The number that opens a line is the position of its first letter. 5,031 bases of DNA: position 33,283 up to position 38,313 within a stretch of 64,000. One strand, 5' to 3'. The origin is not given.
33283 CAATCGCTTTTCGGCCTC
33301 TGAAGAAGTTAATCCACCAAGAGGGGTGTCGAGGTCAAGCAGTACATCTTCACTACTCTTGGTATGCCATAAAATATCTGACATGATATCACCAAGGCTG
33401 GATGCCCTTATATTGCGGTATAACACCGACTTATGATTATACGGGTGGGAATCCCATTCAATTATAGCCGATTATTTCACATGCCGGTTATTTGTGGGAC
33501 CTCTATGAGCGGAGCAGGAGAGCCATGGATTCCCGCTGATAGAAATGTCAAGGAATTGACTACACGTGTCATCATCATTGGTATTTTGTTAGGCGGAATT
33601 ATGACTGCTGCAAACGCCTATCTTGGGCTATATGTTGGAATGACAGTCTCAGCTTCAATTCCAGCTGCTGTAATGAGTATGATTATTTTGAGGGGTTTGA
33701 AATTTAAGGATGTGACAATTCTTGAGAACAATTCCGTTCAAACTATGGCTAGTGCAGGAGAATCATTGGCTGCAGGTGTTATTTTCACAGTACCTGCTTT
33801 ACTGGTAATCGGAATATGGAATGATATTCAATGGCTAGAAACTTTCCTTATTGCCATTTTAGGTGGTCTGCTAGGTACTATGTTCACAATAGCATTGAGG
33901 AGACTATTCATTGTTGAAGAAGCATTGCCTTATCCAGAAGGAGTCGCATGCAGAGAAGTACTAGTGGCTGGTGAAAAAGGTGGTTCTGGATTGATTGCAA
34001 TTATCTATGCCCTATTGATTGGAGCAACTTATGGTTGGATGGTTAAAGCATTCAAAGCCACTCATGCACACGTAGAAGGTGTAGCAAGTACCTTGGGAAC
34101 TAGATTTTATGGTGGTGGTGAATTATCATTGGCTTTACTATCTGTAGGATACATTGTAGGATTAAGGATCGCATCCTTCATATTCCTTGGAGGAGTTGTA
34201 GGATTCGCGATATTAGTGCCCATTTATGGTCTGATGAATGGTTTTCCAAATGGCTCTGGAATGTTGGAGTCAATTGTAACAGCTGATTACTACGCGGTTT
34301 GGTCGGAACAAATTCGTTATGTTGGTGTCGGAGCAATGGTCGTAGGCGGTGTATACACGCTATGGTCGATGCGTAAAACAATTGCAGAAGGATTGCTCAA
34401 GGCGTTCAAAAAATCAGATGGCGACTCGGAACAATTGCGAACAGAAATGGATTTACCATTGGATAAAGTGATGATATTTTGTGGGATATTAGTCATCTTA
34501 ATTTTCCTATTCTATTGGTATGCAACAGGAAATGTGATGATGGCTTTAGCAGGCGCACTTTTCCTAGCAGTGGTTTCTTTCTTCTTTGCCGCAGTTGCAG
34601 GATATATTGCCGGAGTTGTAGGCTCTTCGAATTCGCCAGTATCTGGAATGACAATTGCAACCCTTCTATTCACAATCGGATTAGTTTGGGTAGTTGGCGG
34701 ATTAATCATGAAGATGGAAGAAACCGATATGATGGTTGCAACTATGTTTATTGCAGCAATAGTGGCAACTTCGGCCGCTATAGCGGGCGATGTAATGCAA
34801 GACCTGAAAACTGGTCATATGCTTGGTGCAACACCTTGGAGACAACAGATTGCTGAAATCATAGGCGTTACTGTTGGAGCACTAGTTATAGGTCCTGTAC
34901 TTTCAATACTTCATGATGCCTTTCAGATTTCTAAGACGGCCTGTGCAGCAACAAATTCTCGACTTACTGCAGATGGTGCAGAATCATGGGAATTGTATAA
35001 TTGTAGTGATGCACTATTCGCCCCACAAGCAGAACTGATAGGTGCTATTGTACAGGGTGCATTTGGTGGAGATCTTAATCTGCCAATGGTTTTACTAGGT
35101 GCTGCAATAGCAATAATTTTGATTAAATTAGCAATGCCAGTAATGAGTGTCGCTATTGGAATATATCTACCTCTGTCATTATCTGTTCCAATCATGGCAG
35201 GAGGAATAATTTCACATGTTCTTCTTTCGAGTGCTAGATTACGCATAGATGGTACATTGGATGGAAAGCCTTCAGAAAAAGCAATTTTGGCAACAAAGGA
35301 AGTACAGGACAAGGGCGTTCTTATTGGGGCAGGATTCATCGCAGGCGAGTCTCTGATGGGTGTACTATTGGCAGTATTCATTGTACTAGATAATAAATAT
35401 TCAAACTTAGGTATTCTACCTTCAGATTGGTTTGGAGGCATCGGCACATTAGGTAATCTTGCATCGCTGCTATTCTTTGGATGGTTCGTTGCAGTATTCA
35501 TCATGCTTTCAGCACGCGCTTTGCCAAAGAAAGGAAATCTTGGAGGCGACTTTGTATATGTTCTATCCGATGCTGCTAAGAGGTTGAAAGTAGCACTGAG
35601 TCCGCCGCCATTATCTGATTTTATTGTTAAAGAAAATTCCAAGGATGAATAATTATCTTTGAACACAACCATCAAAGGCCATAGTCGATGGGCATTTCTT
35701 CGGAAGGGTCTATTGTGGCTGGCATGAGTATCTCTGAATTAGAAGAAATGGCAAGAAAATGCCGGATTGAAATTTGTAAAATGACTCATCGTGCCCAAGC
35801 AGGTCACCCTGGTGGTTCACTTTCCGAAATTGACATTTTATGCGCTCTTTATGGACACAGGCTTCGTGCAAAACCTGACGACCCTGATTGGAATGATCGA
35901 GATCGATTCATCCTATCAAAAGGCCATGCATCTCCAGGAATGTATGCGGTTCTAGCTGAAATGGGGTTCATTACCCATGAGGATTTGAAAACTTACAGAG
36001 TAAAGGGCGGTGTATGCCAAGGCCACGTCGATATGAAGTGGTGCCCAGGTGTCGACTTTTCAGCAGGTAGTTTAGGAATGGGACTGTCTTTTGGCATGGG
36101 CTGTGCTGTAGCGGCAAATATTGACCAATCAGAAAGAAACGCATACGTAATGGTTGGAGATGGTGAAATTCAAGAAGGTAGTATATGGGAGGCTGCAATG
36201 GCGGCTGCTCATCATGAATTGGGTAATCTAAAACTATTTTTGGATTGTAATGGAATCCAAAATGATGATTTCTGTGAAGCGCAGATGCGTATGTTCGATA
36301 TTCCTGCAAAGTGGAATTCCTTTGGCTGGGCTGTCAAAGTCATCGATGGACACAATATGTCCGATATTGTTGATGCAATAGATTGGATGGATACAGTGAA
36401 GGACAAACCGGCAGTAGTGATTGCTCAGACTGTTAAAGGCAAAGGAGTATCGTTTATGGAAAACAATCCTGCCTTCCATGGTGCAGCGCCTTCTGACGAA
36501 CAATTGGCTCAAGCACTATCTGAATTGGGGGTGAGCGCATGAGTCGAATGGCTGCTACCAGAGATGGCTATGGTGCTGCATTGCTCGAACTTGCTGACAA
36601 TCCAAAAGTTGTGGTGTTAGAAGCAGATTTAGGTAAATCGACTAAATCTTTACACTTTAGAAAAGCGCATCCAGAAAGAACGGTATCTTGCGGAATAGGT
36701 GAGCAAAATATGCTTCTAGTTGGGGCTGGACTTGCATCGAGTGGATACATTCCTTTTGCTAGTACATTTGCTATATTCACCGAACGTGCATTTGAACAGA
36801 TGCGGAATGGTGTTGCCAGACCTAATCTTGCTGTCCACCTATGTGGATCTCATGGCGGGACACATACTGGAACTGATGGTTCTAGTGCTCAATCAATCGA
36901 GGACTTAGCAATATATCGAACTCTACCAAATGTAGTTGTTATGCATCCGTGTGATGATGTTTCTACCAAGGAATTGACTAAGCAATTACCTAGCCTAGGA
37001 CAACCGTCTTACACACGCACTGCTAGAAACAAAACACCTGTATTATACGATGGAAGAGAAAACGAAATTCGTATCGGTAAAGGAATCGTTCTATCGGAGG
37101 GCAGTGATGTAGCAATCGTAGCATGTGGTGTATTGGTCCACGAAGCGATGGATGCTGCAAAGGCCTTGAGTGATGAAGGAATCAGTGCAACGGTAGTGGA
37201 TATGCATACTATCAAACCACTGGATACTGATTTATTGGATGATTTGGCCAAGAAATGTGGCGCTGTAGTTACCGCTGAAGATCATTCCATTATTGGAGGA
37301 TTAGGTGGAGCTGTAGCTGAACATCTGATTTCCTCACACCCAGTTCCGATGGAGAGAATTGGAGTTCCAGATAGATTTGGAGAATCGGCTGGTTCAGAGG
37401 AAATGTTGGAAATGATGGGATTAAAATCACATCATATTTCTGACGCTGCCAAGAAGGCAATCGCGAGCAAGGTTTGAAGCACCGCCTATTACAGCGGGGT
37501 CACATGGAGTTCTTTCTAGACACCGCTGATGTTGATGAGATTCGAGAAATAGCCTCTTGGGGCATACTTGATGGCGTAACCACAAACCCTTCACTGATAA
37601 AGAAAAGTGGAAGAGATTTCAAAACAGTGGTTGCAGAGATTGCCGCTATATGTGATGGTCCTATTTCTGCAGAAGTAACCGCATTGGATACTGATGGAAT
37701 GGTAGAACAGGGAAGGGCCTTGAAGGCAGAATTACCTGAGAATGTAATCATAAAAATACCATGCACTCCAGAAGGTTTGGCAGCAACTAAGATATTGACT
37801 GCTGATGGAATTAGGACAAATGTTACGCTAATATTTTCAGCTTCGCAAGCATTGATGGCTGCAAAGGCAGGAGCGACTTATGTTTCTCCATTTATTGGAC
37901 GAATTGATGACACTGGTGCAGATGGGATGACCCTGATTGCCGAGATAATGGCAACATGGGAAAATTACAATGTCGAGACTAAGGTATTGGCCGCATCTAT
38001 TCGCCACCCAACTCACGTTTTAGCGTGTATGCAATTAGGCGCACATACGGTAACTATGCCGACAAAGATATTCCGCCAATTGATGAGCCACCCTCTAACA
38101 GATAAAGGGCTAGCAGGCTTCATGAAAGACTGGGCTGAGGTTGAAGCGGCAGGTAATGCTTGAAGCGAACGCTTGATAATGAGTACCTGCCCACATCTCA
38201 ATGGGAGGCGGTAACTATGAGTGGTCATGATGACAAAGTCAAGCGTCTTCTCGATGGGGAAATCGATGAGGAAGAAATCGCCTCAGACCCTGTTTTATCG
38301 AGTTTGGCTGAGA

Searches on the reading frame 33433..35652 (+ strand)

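Call 88: search_protein_families(library=pfam, proteins=[window:33433-35652:+], max_evalue=0.001)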
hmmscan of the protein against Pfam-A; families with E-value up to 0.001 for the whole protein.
window:33433-35652:+ (739 aa): 1 family
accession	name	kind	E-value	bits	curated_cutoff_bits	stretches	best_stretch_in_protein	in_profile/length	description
PF03169.20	OPT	-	2.4e-91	307.7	25.8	1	41-649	1-622/623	OPT oligopeptide transporter protein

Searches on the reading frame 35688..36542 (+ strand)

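Call 88: search_protein_families(library=pfam, proteins=[window:35688-36542:+], max_evalue=0.001)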
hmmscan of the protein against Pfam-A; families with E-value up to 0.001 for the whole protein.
window:35688-36542:+ (284 aa): 3 families
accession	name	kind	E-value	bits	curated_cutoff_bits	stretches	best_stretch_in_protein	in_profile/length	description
PF00456.26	Transketolase_N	-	9.3e-51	173.2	22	1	21-282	5-277/334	Transketolase, thiamine diphosphate binding domain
PF13292.11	DXP_synthase_N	-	1.3e-09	38.2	21.2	1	12-176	12-160/274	1-deoxy-D-xylulose-5-phosphate synthase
PF09364.15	XFP_N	-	0.00039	19.8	23.7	1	101-230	116-243/364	XFP N-terminal domain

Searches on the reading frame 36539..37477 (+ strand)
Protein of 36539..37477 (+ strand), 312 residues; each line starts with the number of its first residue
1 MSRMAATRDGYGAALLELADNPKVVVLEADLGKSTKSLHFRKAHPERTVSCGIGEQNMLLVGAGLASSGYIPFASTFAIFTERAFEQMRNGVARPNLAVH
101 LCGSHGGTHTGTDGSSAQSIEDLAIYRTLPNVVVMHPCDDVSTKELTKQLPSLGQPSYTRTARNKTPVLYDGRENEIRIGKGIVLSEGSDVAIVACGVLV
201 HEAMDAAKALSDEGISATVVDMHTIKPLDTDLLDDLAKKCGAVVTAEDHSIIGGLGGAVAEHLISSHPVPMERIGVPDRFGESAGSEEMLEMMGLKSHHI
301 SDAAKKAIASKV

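Call 88: search_protein_families(library=pfam, proteins=[window:36539-37477:+], max_evalue=0.001)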
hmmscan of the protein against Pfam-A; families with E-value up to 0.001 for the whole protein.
window:36539-37477:+ (312 aa): 4 families
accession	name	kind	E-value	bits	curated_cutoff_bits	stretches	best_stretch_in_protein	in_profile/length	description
PF02780.25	Transketolase_C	-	7.4e-34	116.8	25.9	1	180-300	1-124/124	Transketolase, C-terminal domain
PF02779.29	Transket_pyr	-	5.8e-33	114.4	27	1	5-166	3-172/174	Transketolase, pyrimidine binding domain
PF22613.1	Transketolase_C_1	-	4.7e-07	30.4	27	1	188-295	11-112/113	Transketolase-like TK C-terminal domain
PF17147.9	PFOR_II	-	6.4e-05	23.7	27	1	190-261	2-72/102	Pyruvate:ferredoxin oxidoreductase core domain II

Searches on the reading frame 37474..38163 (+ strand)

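Call 88: search_protein_families(library=pfam, proteins=[window:37474-38163:+], max_evalue=0.001)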
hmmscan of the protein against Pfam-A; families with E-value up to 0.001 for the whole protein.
window:37474-38163:+ (229 aa): 1 family
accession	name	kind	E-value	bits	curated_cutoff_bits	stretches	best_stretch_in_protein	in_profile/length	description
PF00923.25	TAL_FSA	-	2.4e-65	221.2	27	1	13-225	1-283/285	Transaldolase/Fructose-6-phosphate aldolase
